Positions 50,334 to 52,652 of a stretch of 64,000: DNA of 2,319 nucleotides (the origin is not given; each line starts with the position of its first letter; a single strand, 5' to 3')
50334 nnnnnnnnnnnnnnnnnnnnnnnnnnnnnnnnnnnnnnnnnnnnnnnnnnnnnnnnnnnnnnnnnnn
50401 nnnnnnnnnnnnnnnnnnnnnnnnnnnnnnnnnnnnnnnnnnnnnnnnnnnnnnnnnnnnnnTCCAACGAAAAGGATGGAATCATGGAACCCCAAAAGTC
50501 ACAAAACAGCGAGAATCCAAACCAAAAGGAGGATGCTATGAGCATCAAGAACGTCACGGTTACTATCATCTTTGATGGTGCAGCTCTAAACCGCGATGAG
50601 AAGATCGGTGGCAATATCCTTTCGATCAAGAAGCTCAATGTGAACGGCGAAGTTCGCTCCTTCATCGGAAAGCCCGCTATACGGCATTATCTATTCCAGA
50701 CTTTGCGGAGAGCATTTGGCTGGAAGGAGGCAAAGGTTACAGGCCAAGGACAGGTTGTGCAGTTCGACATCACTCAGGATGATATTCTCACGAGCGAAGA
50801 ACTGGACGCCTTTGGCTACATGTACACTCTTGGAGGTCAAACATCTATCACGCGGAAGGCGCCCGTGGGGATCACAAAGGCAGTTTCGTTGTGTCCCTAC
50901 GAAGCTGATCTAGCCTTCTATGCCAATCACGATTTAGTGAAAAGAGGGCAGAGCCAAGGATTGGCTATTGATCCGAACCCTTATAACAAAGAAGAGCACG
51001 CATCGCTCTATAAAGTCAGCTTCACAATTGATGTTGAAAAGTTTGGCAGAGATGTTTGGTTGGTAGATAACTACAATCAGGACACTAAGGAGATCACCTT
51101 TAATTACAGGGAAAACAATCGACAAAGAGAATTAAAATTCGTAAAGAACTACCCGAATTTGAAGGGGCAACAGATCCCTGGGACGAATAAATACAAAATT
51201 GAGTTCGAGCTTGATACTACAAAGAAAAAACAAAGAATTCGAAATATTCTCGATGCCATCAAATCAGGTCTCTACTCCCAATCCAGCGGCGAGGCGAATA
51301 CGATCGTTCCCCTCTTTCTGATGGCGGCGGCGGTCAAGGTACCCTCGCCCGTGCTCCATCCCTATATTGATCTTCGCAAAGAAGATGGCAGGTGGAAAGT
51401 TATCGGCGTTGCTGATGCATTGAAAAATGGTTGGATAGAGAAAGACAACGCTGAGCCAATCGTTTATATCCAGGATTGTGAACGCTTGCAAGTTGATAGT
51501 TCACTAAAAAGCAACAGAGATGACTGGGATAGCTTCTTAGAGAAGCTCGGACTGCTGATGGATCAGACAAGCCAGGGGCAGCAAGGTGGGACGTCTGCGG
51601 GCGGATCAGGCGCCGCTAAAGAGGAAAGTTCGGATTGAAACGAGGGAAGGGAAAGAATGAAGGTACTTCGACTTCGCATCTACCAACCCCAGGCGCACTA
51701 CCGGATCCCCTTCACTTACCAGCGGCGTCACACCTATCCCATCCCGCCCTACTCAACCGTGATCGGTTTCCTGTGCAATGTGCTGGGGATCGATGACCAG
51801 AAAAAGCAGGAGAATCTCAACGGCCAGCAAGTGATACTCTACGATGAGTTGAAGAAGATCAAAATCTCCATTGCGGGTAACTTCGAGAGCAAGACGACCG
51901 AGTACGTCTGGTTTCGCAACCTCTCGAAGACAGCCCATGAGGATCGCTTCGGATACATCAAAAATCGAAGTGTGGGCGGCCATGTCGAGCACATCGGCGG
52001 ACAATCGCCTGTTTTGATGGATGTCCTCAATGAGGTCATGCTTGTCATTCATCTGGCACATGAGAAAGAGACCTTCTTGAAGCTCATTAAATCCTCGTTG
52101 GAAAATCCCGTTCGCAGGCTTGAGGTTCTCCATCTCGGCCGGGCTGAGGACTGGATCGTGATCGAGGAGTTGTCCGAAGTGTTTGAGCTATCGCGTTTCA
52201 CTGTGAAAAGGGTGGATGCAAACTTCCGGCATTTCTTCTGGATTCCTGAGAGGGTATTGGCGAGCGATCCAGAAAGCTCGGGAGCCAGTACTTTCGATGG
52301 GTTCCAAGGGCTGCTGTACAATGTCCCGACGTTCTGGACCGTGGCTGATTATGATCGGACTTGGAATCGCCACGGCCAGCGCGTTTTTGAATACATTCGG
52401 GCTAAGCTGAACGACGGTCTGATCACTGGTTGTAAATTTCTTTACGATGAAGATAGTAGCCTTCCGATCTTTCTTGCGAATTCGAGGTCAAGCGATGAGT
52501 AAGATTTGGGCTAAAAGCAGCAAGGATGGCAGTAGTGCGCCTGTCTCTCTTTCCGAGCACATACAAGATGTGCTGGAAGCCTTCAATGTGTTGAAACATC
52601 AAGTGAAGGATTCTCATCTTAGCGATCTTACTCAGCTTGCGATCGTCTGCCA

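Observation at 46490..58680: Type I-B-like CRISPR-Cas locus flanked by two convergent arrays with duplicated leaders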

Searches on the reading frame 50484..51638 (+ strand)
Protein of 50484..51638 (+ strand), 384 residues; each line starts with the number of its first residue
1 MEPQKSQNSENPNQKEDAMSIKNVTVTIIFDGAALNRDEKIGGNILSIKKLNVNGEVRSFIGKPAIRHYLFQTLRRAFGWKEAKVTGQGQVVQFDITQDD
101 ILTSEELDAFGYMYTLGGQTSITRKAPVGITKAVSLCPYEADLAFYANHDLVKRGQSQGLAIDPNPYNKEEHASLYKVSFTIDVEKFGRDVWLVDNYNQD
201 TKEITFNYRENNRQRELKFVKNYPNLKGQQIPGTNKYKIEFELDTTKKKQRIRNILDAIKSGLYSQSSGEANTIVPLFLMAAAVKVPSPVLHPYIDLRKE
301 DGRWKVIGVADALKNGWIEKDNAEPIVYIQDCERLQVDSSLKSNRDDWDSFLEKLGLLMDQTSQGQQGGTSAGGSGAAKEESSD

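Call 5: search_protein_families(library=ncbifam, proteins=[window:50484-51638:+], max_evalue=0.01)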
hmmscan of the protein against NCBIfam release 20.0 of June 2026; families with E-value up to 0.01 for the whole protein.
window:50484-51638:+ (384 aa): 3 families
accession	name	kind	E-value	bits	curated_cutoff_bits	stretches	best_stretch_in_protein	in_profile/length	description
TIGR02585.1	cas_Cst2_DevR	exception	3.3e-47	161.1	72.75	1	27-292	2-243/321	type I-B CRISPR-associated protein Cas7/Cst2/DevR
TIGR01875.1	cas_MJ0381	subfamily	7.6e-31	107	67.3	1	23-290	2-238/240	DevR family CRISPR-associated autoregulator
TIGR03489.1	cas_csp1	equivalog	6e-05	22.6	340.65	1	33-206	7-174/292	type I-PGING CRISPR-associated protein Cas7/Csp1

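Call 6: search_protein_families(library=pfam, proteins=[window:50484-51638:+], max_evalue=0.01)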
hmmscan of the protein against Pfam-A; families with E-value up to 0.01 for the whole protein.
window:50484-51638:+ (384 aa): 1 family
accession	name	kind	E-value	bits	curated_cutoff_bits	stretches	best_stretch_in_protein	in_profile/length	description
PF01905.21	DevR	-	7.1e-48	163.5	23.8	1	24-295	1-262/270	CRISPR-associated negative auto-regulator DevR/Csa2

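Call 11: find_encoding_contigs(protein=window:50484-51638:+, flank=10000, max_places=6)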
Protein window:50484-51638:+ (384 aa): 1 contig read that carries it; 1 place shown.
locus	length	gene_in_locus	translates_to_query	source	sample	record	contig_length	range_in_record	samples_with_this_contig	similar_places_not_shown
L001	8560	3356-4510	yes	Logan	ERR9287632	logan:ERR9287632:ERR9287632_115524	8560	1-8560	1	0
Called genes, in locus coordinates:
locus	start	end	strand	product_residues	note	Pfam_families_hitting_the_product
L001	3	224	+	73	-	?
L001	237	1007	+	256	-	PF21350:Cas6_I-A, PF01881:Cas_Cas6_C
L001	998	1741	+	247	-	PF01881:Cas_Cas6_C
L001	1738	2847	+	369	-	-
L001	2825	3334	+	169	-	-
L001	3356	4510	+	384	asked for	PF01905:DevR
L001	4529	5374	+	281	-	PF09704:Cas_Cas5d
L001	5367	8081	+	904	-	PF18019:Cas3_HD (weak), PF00270:DEAD, PF00271:Helicase_C, PF22590:Cas3-like_C_2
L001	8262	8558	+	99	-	?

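Call 14: find_homologous_proteins(query=window:50484-51638:+, max_evalue=1e-20)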
Query window:50484-51638:+ (384 aa): 778 proteins with E <= 1e-20 among 3401 candidates; the best 120 are listed.
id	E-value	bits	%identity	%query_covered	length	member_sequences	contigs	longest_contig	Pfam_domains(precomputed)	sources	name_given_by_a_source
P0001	6.5e-256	866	100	100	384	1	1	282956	PF01905.22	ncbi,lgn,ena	-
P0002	1.2e-191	655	82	89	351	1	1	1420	PF01905.22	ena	-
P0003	8.7e-184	629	80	91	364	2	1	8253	PF01905.22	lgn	-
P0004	7.7e-175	599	74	91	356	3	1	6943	PF01905.22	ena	-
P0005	3.5e-174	597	73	92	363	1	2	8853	PF01905.22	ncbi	-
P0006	1.7e-173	595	74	92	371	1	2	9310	PF01905.22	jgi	jgi:CRISPR-associated protein Cst2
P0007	2.3e-173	595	76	89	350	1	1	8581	PF01905.22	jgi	jgi:CRISPR-associated protein Cst2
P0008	2.2e-172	591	76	88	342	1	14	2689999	PF01905.22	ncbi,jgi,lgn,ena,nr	ncbi:MAG: type I-B CRISPR-associated protein Cas7/Cst2/DevR [Acidobacteria bacterium]|jgi:CRISPR-ass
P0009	2.5e-170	585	72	95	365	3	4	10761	PF01905.22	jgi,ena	-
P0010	1.8e-169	582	71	89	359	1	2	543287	PF01905.22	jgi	jgi:CRISPR-associated protein Cst2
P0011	1.2e-168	579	75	85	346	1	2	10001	PF01905.22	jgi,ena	-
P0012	2.2e-168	578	74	88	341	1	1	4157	PF01905.22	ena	-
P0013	6.8e-168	577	70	95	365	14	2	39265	PF01905.22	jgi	jgi:CRISPR-associated protein Cst2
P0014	1.6e-167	575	74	90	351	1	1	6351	PF01905.22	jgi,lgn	-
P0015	1.9e-167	575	75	85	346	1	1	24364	PF01905.22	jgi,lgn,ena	-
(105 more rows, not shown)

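Call 16: find_related_loci(query=A2, collection=genome_contigs, flank=10000)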
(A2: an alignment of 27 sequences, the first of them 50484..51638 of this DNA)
Query A2 (384 aa) in genome_contigs; peptide patterns used: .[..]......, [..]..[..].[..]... (x = any residue, [..] = any of these).
131 stretches matched a pattern; 104 encode a relative of the query (tblastn E <= 1e-3); the best 80 are kept; 80 distinct loci.
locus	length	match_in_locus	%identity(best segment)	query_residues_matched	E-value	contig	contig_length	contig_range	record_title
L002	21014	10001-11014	76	20-357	1e-178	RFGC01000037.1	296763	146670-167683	MAG: Acidobacteria bacterium isolate J014 k99_1332423, whole genome shotgun sequence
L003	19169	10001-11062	65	18-357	5e-146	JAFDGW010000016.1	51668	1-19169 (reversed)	MAG: Deltaproteobacteria bacterium isolate Meg22_1012_Bin_341 Meg22_1012_Bin_341_scaffold_1044, whole genome shotgun seq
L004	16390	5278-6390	57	6-367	9e-141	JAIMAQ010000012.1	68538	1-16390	MAG: Thermoflavifilum sp. isolate HOT.MAX.088 NODE_396_length_68538_cov_27.364558, whole genome shotgun sequence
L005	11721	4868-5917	60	20-357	6e-137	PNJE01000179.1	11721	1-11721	MAG: Candidatus Aminicenantes bacterium isolate ARK-02 NODE_636_length_11721_cov_11.1801, whole genome shotgun sequence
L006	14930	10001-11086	57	14-357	7e-133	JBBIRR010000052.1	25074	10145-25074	MAG: Ignavibacteriales bacterium isolate ETS170220_bin_354 NODE_1595_length_25074_cov_4.97715, whole genome shotgun sequ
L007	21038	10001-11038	58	21-357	1e-131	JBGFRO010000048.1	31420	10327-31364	MAG: Bacteroidota bacterium isolate BA1A45.2019.Bin.33 NODE_1646_length_31420_cov_13.227036, whole genome shotgun sequen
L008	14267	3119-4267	57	13-369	2e-130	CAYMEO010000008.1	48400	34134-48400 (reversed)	MAG TPA_asm: uncultured Spirochaetia bacterium isolate binchicken_co71_42 genome assembly, contig: NODE_287_length_48400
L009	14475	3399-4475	58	18-357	1e-127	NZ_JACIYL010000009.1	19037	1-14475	MAG: Thermogutta sp. isolate MAG-77 Thermogutta_C3_bin35_Scaffold_9, whole genome shotgun sequence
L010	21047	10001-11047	58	22-357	2e-125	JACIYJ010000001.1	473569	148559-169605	MAG: Candidatus Aminicenantes bacterium isolate MAG-75 Aminicenantales_E3_bin29_Scaffold_1, whole genome shotgun sequenc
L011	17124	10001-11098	56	4-357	4e-125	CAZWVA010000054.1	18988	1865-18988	MAG TPA_asm: uncultured Spirochaetia bacterium isolate binchicken_co30_30 genome assembly, contig: NODE_2143_length_1898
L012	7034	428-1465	56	20-357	7e-125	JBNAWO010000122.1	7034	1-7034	MAG: Ignavibacteria bacterium isolate Kamch4342-D-MF-066 bin16.fa-122, whole genome shotgun sequence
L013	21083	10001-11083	56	21-363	5e-124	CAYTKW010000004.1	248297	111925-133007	MAG TPA_asm: uncultured Bacteroidota bacterium isolate binchicken_co30_42 genome assembly, contig: NODE_48_length_248297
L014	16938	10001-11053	56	15-357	4e-121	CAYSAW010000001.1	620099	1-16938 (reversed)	MAG TPA_asm: uncultured bacterium isolate binchicken_co30_76 genome assembly, contig: NODE_3_length_620099_cov_22.076746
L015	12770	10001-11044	54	20-358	2e-121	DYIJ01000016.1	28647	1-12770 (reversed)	MAG TPA_asm: Ignavibacterium album isolate TT109_32_7 Afr_mines_TT109_417_length_28647_cov_3_348769, whole genome shotgu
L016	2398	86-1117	56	21-354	2e-127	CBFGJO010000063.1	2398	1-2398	MAG: candidate division WOR-3 bacterium isolate QZM1.Bin.43.optimized.1 genome assembly, contig: NODE_63_length_2398_cov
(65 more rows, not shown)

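Call 61: list_cluster_members(proteins=[window:50484-51638:+, window:44161-46014:+, window:47356-48135:+, window:49947-50462:+])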
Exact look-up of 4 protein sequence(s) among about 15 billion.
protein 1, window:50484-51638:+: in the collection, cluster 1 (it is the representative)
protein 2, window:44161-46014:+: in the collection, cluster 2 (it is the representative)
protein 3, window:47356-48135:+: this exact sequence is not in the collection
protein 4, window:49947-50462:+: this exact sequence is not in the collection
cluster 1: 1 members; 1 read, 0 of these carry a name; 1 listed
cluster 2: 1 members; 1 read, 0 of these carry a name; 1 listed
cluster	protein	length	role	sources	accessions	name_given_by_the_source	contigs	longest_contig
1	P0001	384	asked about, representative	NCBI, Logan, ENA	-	-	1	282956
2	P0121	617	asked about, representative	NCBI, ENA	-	-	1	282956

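Call 75: search_protein_families(library=padloc, proteins=[window:50484-51638:+], max_evalue=0.01)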
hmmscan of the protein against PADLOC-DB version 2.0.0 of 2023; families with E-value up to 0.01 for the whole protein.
window:50484-51638:+ (384 aa): 8 families
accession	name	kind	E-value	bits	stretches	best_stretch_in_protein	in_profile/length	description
PDLC01300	Cas7b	-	8.5e-52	174.2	1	27-320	2-235/266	CAS-I-B; effector_G7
PDLC01610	Cas7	-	7e-51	170.9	1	24-298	1-233/241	CAS-I; effector_G7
PDLC00961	Cas7b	-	8.8e-48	161.1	1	27-292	2-243/321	"CRISPR-associated protein Cas7/Cst2/DevR, subtype I-B/TNEAP"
PDLC00960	Cas7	-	2e-31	107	1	23-290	2-238/240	CRISPR-associated autoregulator DevR family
PDLC01263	Cas7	-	9.7e-30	101.9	1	30-289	3-203/205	CAS-I; effector_G7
PDLC01455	Cas7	-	3.7e-29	100.1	1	23-292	5-214/268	CAS-I; effector_G7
PDLC00962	Cas7c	-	1.6e-05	22.6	1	33-206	7-174/292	"CRISPR-associated protein Cas7/Csp1, subtype PGING"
PDLC01330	Cas7b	-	1.8e-05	22.4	1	33-206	7-174/292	CAS-I-B; effector_G7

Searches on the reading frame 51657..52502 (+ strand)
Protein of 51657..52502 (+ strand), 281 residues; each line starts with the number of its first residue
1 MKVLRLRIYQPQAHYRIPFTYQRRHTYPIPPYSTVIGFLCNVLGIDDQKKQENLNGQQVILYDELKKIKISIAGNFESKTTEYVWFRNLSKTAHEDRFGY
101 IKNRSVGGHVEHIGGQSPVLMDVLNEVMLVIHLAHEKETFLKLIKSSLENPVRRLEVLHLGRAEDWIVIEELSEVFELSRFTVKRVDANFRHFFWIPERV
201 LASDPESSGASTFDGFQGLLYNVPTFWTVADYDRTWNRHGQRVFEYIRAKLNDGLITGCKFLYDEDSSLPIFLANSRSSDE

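Call 5: search_protein_families(library=ncbifam, proteins=[window:51657-52502:+], max_evalue=0.01)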
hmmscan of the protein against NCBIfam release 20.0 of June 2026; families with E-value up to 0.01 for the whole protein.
window:51657-52502:+ (281 aa): 5 families
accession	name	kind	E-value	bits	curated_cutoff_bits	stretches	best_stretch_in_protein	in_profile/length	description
TIGR01895.1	cas_Cas5t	exception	1.1e-35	123.3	96.7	1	1-265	1-214/217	type I-B CRISPR-associated protein Cas5b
TIGR02593.1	CRISPR_cas5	subfamily_domain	2.8e-17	62.2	17.8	1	3-45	1-43/43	CRISPR-associated protein Cas5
TIGR02592.1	cas_Cas5h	exception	6.1e-06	26.1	97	1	2-81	1-73/241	type I-B CRISPR-associated protein Cas5b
TIGR02586.1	cas5_cmx5_devS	exception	0.0017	18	111.5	1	7-149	4-121/183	type I-MYXAN CRISPR-associated protein Cas5/Cmx5/DevS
TIGR01868.1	casD_Cas5e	equivalog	0.0027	17.5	68.95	1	6-55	5-57/230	type I-E CRISPR-associated protein Cas5/CasD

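Call 6: search_protein_families(library=pfam, proteins=[window:51657-52502:+], max_evalue=0.01)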
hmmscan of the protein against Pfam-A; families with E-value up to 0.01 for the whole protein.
window:51657-52502:+ (281 aa): 1 family
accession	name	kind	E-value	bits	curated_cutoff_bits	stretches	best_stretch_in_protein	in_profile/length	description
PF09704.15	Cas_Cas5d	-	2.8e-17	63.8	23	1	4-178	2-156/217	CRISPR-associated protein (Cas_Cas5)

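Call 75: search_protein_families(library=padloc, proteins=[window:51657-52502:+], max_evalue=0.01)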
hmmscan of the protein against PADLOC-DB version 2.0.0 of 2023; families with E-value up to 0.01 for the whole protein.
window:51657-52502:+ (281 aa): 20 families
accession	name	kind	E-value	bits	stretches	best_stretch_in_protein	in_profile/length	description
PDLC00947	Cas5b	-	2.8e-36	123.3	1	1-265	1-214/217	"CRISPR-associated protein Cas5, subtype I-B/TNEAP"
PDLC01271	Cas5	-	5.2e-33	112.5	1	4-194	1-152/170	CAS-I-B; effector_G5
PDLC02094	Cas5b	-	1.2e-19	68.8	2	1-49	1-49/358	-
PDLC00950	Cas5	-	7.5e-18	62.2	1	3-45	1-43/43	CRISPR-associated protein Cas5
PDLC01306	Cas5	-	3.2e-16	58.1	1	4-183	1-139/174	CAS-I; effector_G5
PDLC01644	Cas5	-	4.2e-16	57.9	1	4-172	2-140/192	CAS-I; effector_G5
PDLC01453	Cas5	-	3.8e-11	41.3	1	1-68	1-59/205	CAS-I; effector_G5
PDLC02096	Cas5b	-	2.5e-07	28.6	1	1-150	1-119/223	-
PDLC02095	Cas5b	-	3.7e-07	28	1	5-52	3-50/199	-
PDLC01432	Cas5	-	5.1e-07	28.1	1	1-69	1-67/211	CAS-I-B; effector_G5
PDLC01305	Cas5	-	1e-06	26.9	1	4-76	1-62/174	CAS-I-B; effector_G5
PDLC01369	Cas5e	-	1.3e-06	26.6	1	6-153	3-122/163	CAS-I-E; effector_G5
PDLC00951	Cas5b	-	1.6e-06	26.1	1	2-81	1-73/241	"CRISPR-associated protein Cas5, subtype I-B/HMARI"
PDLC01301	Cas5b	-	2.3e-06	25.9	1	7-52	4-49/168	CAS-I-B; effector_G5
PDLC01258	Cas5e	-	4.5e-06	24.8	1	6-155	3-126/165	CAS-I-E; effector_G5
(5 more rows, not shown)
